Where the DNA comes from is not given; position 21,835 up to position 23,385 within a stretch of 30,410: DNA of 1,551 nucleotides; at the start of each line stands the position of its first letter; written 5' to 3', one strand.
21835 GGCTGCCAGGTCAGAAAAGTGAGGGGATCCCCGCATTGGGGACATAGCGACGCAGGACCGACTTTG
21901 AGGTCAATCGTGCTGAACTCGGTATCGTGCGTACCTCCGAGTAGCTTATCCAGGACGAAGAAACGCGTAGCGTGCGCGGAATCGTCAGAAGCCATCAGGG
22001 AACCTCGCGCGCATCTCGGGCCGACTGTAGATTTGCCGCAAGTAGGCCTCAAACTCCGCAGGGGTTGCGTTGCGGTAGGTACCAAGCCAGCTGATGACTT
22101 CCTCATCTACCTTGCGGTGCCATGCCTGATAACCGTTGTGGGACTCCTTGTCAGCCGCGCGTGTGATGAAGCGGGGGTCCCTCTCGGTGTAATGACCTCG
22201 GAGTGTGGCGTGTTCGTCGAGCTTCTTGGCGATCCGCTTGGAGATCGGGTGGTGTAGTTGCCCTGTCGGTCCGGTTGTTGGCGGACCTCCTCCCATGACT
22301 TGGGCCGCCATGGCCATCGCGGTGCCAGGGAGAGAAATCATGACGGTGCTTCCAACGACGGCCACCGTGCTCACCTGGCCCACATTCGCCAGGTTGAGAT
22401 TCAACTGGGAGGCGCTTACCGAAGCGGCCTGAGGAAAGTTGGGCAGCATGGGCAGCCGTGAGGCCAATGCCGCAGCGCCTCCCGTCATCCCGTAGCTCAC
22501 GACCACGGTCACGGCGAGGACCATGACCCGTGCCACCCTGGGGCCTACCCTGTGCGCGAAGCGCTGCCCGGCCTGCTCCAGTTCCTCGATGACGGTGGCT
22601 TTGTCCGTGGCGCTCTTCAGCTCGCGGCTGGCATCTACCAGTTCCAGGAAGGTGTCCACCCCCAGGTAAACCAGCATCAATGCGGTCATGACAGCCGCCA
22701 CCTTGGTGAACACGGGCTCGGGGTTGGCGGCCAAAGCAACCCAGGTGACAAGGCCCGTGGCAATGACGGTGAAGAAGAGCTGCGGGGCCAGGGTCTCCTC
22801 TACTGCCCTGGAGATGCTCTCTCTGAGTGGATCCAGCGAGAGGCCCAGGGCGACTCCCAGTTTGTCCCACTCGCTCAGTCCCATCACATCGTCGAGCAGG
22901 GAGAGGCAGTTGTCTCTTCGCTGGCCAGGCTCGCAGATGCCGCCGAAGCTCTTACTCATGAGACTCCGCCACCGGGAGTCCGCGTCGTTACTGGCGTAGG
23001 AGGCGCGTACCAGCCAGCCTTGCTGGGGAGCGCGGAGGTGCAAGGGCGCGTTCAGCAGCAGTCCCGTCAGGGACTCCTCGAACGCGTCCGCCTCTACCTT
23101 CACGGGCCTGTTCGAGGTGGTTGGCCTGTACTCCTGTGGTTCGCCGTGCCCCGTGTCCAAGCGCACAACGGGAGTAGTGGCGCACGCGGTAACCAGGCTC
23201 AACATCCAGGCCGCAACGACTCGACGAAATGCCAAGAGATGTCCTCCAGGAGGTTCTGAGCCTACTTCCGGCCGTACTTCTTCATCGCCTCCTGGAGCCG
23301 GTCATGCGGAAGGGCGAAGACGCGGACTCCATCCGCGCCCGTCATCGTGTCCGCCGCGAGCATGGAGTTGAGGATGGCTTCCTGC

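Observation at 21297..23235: SitA-like lipoprotein polymorphic toxin with an overlapping two-CxxC(G) immunity gene in a lower-GC islet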

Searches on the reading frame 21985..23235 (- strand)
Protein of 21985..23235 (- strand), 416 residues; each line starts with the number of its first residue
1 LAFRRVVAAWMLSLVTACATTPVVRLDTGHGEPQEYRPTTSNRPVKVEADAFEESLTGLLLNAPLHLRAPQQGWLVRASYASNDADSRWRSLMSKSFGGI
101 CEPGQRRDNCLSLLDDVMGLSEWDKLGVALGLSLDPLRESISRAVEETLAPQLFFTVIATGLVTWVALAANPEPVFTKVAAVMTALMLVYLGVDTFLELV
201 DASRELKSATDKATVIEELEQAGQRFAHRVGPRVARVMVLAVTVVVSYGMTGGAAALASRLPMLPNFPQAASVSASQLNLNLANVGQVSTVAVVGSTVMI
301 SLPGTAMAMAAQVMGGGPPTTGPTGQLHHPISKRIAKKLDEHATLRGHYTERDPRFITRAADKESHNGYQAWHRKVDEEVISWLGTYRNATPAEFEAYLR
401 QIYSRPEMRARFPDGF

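Call 3: search_protein_families(library=pfam, proteins=[window:21985-23235:-], max_evalue=1)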
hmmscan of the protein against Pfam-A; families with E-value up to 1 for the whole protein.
window:21985-23235:- (416 aa): 0 families

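Call 4: search_protein_families(library=ncbifam, proteins=[window:21985-23235:-], max_evalue=1)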
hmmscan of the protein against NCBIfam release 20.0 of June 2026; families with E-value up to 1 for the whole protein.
window:21985-23235:- (416 aa): 1 family
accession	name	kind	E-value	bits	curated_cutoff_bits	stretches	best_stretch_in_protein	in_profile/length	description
NF050093.1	SitA5_escort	subfamily_domain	1.1e-71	241.5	160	1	11-249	2-260/262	SitA5 family polymorphic toxin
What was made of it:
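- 21985..23235 (-): sitA5 gene, 416-aa lipoprotein polymorphic toxin (TTG start). NCBIfam NF050093 SitA5_escort, residues 11-249, E 1.1e-71, 241.5 bits against a cutoff of 160 (call 4).
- On SitA5 family polymorphic toxin (NCBIfam NF050093): 241.5 bits against a cutoff of 160, E 1.1e-71, profile positions 2-260 of 262 (call 4).
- SitA5 escort model passed above its curated cutoff (call 4).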

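Call 18: find_encoding_contigs(protein=window:21985-23235:-, flank=8000, max_places=4)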
Protein window:21985-23235:- (416 aa): 1 contig read that carries it; 1 place shown.
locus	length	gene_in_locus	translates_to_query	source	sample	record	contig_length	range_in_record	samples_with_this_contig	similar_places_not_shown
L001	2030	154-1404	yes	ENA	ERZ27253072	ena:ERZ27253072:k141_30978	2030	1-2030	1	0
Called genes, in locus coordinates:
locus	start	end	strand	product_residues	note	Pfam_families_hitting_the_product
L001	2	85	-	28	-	?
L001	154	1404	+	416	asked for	-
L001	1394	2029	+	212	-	?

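Call 89: list_cluster_members(proteins=[window:21985-23235:-, window:21297-21995:-, P0380, P0014])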
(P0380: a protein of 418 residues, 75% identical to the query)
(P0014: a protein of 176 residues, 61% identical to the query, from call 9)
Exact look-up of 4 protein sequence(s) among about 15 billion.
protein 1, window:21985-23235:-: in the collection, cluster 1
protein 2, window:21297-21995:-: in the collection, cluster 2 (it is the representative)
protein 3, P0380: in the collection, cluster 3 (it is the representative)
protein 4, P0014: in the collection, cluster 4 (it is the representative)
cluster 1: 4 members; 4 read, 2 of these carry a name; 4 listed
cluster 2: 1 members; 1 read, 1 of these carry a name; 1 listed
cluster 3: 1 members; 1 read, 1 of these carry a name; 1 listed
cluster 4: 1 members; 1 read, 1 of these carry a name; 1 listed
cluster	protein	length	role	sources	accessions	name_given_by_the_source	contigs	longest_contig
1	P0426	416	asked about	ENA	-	-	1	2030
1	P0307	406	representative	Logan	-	-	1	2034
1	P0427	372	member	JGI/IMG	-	hypothetical protein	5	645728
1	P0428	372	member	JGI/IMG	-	hypothetical protein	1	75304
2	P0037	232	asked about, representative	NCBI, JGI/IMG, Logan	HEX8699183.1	MAG TPA: hypothetical protein VF815_10130 [Myxococcaceae bacterium] | hypothetical protein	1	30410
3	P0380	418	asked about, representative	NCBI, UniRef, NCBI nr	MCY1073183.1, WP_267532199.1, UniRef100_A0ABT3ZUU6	SitA5 family polymorphic toxin [Archangium lansingense] | Lipoprotein n=1 Tax=Archangium lansingense TaxID=2995310 RepID=A0ABT3ZUU6_9BACT | hypothetical protein [Archangium lansinium]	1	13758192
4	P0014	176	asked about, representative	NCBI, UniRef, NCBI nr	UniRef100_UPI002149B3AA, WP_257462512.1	Wall-associated protein precursor n=1 Tax=Archangium lipolyticum TaxID=2970465 ... | Wall-associated protein precursor [Archangium lipolyticum]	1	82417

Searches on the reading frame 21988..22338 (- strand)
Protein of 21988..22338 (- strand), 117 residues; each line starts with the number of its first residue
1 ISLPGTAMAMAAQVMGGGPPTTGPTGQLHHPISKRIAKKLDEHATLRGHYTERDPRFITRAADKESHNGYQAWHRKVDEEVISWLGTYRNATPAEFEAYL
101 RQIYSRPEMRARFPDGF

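Call 5: search_protein_families(library=pfam, proteins=[window:21988-22302:-], max_evalue=10)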
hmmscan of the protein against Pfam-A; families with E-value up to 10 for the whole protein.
seq(105 aa): 1 family
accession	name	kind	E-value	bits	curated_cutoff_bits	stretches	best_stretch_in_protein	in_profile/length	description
PF11339.14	DUF3141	-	0.13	11.2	29.7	1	53-99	499-545/582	Protein of unknown function (DUF3141)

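Call 9: find_homologous_proteins(query=window:21988-22338:-, max_evalue=0.01)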
Query seq(117 aa) (117 aa): 36 proteins with E <= 0.01 among 40 candidates.
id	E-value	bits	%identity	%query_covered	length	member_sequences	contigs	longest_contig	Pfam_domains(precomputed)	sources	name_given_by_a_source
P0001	6.1e-49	183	68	100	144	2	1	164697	-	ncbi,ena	-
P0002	3.9e-47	177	68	100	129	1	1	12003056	-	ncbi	ncbi:hypothetical protein ACN28S_17190 [Cystobacter fuscus]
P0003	2.4e-46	175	77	79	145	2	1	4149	-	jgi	-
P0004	1.2e-40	156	72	81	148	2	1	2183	-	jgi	jgi:hypothetical protein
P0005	2.0e-40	155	74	79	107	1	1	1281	-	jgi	jgi:hypothetical protein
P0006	7.9e-40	153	73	76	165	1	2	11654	-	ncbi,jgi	jgi:hypothetical protein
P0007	1.1e-39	153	71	85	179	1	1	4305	-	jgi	jgi:hypothetical protein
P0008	2.2e-39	152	67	90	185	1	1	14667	-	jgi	jgi:hypothetical protein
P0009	5.3e-39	151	61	100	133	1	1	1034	-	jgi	jgi:hypothetical protein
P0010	2.3e-38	149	61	94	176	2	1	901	-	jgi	jgi:hypothetical protein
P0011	6.3e-38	147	71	79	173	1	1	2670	-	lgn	-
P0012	1.0e-37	147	71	79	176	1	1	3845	-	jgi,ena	-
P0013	2.6e-37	145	68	79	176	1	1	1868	-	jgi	jgi:hypothetical protein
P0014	7.6e-37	144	61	90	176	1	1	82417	-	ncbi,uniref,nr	uniref:Wall-associated protein precursor n=1 Tax=Archangium lipolyticum TaxID=2970465 RepID=UPI00214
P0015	1.7e-35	139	67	79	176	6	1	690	-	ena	-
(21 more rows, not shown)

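Call 17: search_solved_structures(query=A2, max_evalue=10, show_alignments=3)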
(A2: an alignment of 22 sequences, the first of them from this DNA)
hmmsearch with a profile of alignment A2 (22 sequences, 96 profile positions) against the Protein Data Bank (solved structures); distinct sequences matched with E-value up to 10: 9.
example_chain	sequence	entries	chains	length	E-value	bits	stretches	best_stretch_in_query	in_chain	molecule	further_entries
8fjg_A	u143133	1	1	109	0.023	18.1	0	42-84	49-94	H12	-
5z8q_A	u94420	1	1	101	0.041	17.3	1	57-84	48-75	Heat shock protein SSA1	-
2p6j_A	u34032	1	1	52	0.078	16.4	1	50-95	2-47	designed engrailed homeodomain variant UVF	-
4kbq_D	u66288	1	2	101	0.34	14.4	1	58-82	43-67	Heat shock cognate 71 kDa protein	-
1ud0_A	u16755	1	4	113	0.45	14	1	58-82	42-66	70 kDa heat-shock-like protein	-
1irx_A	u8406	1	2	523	0.88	13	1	54-91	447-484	lysyl-tRNA synthetase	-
5yrq_A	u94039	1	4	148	1.1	12.8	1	39-70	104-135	DNA repair protein RAD5,DNA repair protein REV1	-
2lmg_A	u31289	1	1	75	1.1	12.7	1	58-82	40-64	Heat shock 70 kDa protein 1A/1B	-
3waq_A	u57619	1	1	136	1.7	12.1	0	34-82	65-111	Hemerythrin-like domain protein DcrH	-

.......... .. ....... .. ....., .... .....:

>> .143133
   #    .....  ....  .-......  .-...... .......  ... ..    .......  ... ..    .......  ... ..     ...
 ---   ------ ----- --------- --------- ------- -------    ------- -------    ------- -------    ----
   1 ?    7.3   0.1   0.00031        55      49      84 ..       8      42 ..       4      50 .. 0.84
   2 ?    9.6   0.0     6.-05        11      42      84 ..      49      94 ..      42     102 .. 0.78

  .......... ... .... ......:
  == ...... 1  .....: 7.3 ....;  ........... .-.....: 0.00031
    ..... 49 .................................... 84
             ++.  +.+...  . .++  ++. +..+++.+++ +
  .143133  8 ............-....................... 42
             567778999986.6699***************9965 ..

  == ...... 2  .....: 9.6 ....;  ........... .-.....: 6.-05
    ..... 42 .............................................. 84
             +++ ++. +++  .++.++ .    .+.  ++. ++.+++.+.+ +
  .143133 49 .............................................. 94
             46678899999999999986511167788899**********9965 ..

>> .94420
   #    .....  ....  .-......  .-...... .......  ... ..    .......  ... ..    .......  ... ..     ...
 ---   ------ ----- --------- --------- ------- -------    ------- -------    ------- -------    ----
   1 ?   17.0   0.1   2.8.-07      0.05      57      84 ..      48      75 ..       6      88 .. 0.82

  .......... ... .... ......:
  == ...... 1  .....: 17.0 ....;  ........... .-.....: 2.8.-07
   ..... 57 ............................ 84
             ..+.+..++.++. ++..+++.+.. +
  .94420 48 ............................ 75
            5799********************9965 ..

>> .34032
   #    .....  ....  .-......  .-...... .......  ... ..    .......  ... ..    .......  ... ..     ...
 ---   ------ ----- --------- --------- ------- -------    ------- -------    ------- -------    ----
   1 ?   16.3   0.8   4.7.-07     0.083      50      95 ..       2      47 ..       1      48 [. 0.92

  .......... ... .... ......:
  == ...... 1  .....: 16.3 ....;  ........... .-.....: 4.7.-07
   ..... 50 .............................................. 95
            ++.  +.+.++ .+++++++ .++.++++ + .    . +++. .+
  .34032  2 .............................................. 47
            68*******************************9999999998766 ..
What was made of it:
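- It has no PDB sequence hit (call 17).
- Tried and rejected: A PDB sequence search with a tip profile gave only chance helical hits (call 17).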

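Call 19: find_encoding_contigs(protein=P0014, flank=6000, max_places=3)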
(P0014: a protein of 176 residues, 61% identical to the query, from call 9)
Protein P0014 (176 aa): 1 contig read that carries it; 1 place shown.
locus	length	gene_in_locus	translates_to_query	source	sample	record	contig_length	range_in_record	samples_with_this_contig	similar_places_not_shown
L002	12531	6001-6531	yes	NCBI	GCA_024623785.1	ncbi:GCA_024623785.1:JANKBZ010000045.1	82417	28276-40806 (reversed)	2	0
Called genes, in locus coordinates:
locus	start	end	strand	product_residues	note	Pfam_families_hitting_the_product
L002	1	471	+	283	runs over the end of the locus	PF00753:Lactamase_B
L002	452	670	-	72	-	-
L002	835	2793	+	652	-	-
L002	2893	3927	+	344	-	PF01207:Dus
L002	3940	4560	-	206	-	PF04525:LOR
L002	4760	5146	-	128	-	-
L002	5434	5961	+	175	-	PF13474:SnoaL_3, PF14534:DUF4440 (weak)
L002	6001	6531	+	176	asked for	-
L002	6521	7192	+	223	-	PF07791:Imm11 (weak)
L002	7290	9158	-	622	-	-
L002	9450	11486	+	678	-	-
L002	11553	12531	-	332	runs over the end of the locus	-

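Call 21: search_protein_representatives(alignment_id=A2)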
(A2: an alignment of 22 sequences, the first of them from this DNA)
Query: 22 sequences, 96 profile positions. Proteins with E-value up to 0.001 (for the whole library): 613; up to 1e-10: 524; up to 1e-30: 160. The best 150 are listed.
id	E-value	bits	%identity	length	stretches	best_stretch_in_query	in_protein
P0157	1.7e-42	159.7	-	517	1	2-96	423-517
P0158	1.7e-42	159.7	-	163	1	2-96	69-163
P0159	3.4e-42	158.7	-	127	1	2-96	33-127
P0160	4.5e-42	158.3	-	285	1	4-96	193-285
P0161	7.1e-42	157.6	-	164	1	2-96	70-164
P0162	7.6e-42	157.6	-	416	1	3-96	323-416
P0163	2.7e-41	155.8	-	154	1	3-96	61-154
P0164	4.6e-41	155.1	-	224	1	2-96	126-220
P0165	1.2e-40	153.7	-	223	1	2-96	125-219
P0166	2.0e-40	153.0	-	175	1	2-96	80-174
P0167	2.2e-39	149.6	-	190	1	3-96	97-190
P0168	3.0e-39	149.2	-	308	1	2-96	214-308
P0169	4.2e-39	148.8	-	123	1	3-96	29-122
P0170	1.0e-38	147.5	-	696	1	3-96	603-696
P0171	1.8e-38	146.7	-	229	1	3-96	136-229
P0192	2.3e-35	136.7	-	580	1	2-96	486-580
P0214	9.7e-34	131.6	-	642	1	4-96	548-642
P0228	2.4e-33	130.3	-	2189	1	3-96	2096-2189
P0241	9.5e-33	128.4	-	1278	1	2-93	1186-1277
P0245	1.2e-32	128.1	-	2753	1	2-95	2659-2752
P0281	6.1e-32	125.8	-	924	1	3-96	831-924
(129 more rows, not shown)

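Call 22: search_protein_families(library=pfam, proteins=[P0228, P0245, P0241, P0281, P0170, P0157, P0214, P0192], max_evalue=0.01)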
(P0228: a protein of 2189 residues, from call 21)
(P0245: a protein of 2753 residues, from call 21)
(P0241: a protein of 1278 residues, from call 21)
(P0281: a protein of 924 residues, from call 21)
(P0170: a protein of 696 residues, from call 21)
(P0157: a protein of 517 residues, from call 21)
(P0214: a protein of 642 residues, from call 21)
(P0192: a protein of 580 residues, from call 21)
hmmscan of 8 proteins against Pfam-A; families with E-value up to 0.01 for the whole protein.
P0228 (2189 aa): 2 families
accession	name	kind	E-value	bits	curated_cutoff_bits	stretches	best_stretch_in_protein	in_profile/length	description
PF05593.20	RHS_repeat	-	5.9e-46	154.5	22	4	1349-1384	1-34/38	RHS Repeat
PF20148.4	DUF6531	-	4.4e-15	56.2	24.1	1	394-475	1-74/74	Domain of unknown function (DUF6531)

P0245 (2753 aa): 8 families
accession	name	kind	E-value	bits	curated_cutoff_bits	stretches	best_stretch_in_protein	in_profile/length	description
PF05593.20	RHS_repeat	-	5.7e-68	224.6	22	9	2115-2148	1-34/38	RHS Repeat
PF13385.13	Laminin_G_3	-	4.9e-47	160.3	27.6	2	325-481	3-151/151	Concanavalin A-like lectin/glucanases superfamily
PF01833.30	TIG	-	1.5e-13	50.9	20.9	2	920-994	5-83/84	IPT/TIG domain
PF17957.7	Big_7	-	4.3e-13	50.2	24.1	2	542-598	1-56/70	Bacterial Ig domain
PF22925.3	TS_C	-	5.4e-12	46.2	27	2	371-477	96-201/202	Trans-sialidase, C-terminal domain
PF20148.4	DUF6531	-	6.1e-11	42.9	24.1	1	1641-1719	1-73/74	Domain of unknown function (DUF6531)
PF00054.30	Laminin_G_1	-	6.6e-07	30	24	0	725-792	41-110/131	Laminin G domain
PF02210.31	Laminin_G_2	-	2e-06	28.7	22.9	1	381-454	26-107/126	Laminin G domain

P0241 (1278 aa): 3 families
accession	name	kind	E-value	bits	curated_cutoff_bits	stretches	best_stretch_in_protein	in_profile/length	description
PF05593.20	RHS_repeat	-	2e-31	108.2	22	7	332-368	1-37/38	RHS Repeat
PF07691.17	PA14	-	2.8e-09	37.4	24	1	90-179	43-139/147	PA14 domain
PF03527.20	RHS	-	0.00068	19.9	27.9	1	846-867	2-23/38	RHS protein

P0281 (924 aa): 1 family
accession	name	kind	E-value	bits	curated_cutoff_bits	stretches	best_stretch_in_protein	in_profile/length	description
PF05593.20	RHS_repeat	-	0.00013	22.7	22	0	176-192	16-31/38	RHS Repeat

P0170 (696 aa): 2 families
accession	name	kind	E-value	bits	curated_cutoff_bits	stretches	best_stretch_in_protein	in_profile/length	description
PF13505.12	OMP_b-brl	-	4e-09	37.3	28.7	1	42-206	4-154/175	Outer membrane protein beta-barrel domain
PF13568.12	OMP_b-brl_2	-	4.5e-09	37.1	27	1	262-393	34-171/175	Outer membrane protein beta-barrel domain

P0157 (517 aa): 0 families

P0214 (642 aa): 1 family
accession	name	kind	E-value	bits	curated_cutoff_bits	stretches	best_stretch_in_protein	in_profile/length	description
PF05593.20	RHS_repeat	-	2.6e-05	25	22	1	44-79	1-33/38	RHS Repeat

P0192 (580 aa): 0 families
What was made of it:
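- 21988..22299 (-): C-terminal toxin domain (residues 313-416), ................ family, a putative AHH-like metal-dependent nuclease. 613 representative clusters, always C-terminal, on Rhs, OMP-barrel, SitA5 and short proteins (calls 21, 22).
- Closest known: Rhs/YD-repeat polymorphic toxins carrying the same C-terminal domain. Same: The same GQxHH tip sits at the extreme C-terminus, at E about 1e-32 (calls 21, 22).
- Tip family of 613 clusters, always C-terminal, on Rhs and other carriers (calls 21, 22).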

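Call 23: predict_structure(alignment_id=A2)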
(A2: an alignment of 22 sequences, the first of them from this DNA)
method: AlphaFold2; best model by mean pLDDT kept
length: 96 residues; sequences in the alignment: 22
mean_pLDDT: 94.3   pTM: 0.84
mean pLDDT of the five models: 94.3, 90.9, 90.8, 89.1, 87.3
residues with pLDDT >= 90: 85; 70-90: 10; 50-70: 1; < 50: 0
segments of 3 or more residues with pLDDT < 50: none
pLDDT, mean of each block of 10 residues (from residue 1): 88 97 97 94 88 95 98 98 95 89
secondary structure, 60 per line:
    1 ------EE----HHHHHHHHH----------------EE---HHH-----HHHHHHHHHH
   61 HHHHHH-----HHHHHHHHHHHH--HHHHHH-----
elements in order: H13-21 H51-66 H72-83 H86-91
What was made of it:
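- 21988..22299 (-): AF2 pLDDT is 94 (call 23).
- On Tox-AHH (Pfam PF14412), HNH/EndoVII superfamily: The AF2 model (pLDDT 94) has two 2-residue strands and a helix in the right order (call 23).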

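Call 44: fold_search(model_id=the predicted structure, library=pdb)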
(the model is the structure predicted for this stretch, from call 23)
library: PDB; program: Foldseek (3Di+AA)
matches with E <= 10: 2; with E <= 0.001: 0
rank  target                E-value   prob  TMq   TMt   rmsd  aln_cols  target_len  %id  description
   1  8eas_B                5.6e+00  0.02  0.20  0.16  10.8        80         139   10  Yeast VO in complex with Vma12-22p (released 2022-11-02)
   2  2w2o_A                8.4e+00  0.09  0.24  0.09   1.8        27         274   22  PCSK9-deltaC D374Y mutant bound to WT EGF-A of LDLR (released 2008-11-18)

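Call 67: search_protein_families(library=pfam, alignment_id=A7, max_evalue=10)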
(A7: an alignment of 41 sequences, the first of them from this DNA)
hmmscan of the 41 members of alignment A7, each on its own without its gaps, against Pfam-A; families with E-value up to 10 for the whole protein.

A. member 1, seq(96 aa): 1 family
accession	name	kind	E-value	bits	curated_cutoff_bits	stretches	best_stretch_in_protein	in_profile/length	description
PF11339.14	DUF3141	-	0.11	11.5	29.7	1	44-90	499-545/582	Protein of unknown function (DUF3141)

B. families by the number of members that match (of 41 scanned): 37 families (the first 25 are shown)
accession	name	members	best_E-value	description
PF14412.12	AHH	5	0.0034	A nuclease family of the HNH/ENDO VII superfamily with conserved AHH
PF23450.1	KIAA2026_hel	3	0.024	KIAA2026 helical domain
PF06479.17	Ribonuc_2-5A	3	0.034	Ribonuclease 2-5A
PF06374.16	NDUF_C2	2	0.00048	NADH-ubiquinone oxidoreductase subunit b14.5b (NDUFC2)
PF06224.18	AlkZ-like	2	0.0052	DNA glycosylase AlkZ-like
PF06054.18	CoiA_nuc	2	0.028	Competence protein CoiA, nuclease-like domain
PF22541.2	DUF7005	2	0.031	Family of unknown function (DUF7005)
PF10198.14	Ada3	2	0.042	Histone acetyltransferases subunit 3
PF18755.6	RAMA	2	0.044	Restriction Enzyme Adenine Methylase Associated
PF09611.15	Cas_Csy1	2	0.13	CRISPR-associated protein (Cas_Csy1)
PF04325.18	DUF465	2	0.13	Protein of unknown function (DUF465)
PF19999.4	fvmX3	2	0.15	FtsH ternary system domain X3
PF17301.7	LpqV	2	0.16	Putative lipoprotein LpqV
PF03528.20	Rabaptin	1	0.011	Rabaptin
PF01541.30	GIY-YIG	1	0.032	GIY-YIG catalytic domain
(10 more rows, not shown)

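Call 79: search_protein_families(library=ncbifam, proteins=[P0014, P0157, P0170, P0192], max_evalue=0.001)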
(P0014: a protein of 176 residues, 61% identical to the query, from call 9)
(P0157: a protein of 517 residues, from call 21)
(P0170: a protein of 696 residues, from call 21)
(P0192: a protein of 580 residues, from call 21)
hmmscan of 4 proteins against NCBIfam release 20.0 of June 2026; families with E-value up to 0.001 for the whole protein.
P0014 (176 aa): 0 families

P0157 (517 aa): 0 families

P0170 (696 aa): 0 families

P0192 (580 aa): 1 family
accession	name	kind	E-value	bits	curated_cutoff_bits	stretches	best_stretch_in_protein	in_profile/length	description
NF012209.1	LEPR-8K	domain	3.6e-05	23.2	17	1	60-80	1-21/24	LEPR-XLL domain-containing protein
